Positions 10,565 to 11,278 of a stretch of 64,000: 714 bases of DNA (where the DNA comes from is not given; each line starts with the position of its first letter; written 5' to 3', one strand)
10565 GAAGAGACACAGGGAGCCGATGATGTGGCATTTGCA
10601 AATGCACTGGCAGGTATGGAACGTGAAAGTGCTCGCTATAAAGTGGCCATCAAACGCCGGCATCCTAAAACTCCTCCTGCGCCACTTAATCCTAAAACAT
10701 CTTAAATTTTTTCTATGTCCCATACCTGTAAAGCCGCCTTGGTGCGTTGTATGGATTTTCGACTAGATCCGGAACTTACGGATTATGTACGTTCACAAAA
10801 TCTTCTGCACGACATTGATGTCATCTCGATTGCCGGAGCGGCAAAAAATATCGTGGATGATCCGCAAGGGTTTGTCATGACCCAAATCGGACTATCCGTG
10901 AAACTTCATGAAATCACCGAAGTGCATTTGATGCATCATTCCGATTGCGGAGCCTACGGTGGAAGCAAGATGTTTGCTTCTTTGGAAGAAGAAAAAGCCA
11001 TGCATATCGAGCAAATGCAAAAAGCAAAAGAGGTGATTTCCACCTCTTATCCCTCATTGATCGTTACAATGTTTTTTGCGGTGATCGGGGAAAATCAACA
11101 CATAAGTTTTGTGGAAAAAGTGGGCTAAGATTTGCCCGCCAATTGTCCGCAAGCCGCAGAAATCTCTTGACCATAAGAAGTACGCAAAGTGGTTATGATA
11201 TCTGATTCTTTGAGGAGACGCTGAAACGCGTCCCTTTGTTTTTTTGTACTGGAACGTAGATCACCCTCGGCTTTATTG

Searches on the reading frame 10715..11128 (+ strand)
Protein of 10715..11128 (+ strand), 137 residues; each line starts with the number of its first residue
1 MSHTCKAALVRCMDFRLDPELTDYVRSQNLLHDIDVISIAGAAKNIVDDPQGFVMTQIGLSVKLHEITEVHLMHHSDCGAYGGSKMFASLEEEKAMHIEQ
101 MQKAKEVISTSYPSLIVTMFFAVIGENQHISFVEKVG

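Call 96: search_protein_families(library=pfam, proteins=[window:10715-11128:+], max_evalue=0.00001)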
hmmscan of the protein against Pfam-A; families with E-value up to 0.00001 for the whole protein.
window:10715-11128:+ (137 aa): 1 family
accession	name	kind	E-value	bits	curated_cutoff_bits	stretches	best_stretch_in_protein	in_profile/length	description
PF20393.3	Pro_CA_2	-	1.2e-15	58.2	30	1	4-121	3-114/125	Putative carbonic anhydrase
